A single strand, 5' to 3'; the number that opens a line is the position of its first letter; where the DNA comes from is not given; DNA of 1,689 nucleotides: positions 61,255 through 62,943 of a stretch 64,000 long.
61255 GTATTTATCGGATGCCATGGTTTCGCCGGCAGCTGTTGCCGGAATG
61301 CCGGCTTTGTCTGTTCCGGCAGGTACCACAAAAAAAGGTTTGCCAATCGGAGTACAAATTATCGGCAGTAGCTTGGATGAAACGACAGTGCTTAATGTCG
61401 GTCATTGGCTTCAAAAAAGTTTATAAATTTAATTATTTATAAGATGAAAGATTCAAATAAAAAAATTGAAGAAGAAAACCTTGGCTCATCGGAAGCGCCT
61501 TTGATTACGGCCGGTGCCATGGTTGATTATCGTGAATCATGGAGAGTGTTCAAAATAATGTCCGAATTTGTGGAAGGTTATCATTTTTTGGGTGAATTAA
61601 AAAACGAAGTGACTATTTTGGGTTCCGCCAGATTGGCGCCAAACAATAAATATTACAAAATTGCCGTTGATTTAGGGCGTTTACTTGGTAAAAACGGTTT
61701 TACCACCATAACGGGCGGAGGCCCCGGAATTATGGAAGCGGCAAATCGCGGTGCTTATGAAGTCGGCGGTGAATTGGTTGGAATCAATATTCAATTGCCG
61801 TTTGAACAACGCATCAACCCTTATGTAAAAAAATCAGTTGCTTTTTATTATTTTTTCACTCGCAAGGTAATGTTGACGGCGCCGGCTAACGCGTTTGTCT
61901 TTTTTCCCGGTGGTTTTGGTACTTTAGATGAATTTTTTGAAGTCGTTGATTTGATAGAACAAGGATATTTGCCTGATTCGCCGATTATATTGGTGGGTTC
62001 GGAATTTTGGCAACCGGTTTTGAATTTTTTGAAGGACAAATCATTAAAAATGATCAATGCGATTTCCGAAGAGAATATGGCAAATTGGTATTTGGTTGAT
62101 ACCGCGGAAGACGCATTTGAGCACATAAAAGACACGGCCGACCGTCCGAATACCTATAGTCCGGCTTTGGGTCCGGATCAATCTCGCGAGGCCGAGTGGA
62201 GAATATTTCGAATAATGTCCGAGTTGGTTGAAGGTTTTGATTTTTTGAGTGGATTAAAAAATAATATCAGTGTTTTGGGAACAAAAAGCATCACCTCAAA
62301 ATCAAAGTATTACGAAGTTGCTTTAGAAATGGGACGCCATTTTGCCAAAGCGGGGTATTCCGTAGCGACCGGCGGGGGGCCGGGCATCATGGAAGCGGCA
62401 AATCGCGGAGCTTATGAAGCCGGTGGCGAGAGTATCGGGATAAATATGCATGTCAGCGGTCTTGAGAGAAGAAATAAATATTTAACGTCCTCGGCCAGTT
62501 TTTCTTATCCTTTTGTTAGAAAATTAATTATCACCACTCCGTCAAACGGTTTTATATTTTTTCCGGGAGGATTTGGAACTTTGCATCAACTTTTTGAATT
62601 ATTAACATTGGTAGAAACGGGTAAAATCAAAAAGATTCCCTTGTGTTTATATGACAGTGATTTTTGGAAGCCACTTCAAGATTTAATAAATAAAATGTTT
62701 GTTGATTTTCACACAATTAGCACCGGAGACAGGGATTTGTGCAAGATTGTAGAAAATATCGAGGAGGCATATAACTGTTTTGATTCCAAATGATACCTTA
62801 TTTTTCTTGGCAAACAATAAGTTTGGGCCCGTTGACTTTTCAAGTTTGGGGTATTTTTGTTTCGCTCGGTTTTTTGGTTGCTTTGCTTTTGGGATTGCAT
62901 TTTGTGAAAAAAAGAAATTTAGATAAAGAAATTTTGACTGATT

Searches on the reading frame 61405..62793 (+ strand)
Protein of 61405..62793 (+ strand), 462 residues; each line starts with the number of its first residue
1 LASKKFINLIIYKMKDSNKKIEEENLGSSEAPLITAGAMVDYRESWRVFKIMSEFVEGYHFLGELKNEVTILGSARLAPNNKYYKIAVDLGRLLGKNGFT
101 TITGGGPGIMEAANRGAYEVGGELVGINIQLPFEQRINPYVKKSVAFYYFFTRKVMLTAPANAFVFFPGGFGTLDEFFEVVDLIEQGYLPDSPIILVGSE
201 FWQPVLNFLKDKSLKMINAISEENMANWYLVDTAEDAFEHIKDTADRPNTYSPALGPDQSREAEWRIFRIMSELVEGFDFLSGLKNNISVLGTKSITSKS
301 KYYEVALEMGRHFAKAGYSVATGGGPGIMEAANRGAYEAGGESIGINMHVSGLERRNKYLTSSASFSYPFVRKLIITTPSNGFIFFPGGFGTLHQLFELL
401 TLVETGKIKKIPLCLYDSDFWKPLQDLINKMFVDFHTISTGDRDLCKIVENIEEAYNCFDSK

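Call 12: search_protein_families(library=ncbifam, proteins=[window:61405-62793:+], max_evalue=0.00001)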
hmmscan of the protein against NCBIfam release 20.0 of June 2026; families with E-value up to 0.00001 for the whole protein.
window:61405-62793:+ (462 aa): 4 families
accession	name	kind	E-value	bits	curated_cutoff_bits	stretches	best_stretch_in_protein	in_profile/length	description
TIGR00730.1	TIGR00730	subfamily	1.7e-74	249.4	96.35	2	68-242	2-176/178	TIGR00730 family Rossman fold protein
TIGR00725.1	TIGR00725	hypoth_equivalog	2.6e-32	111.5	106.9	2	287-397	3-109/159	TIGR00725 family protein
NF058542.1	CtkRMPhLog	equivalog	5.7e-21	75.3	300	2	81-239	15-173/177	cytokinin riboside 5'-monophosphate phosphoribohydrolase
NF038390.1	Nsidase_PpnN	equivalog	1.3e-10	40.7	450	0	81-199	158-286/450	nucleotide 5'-monophosphate nucleosidase PpnN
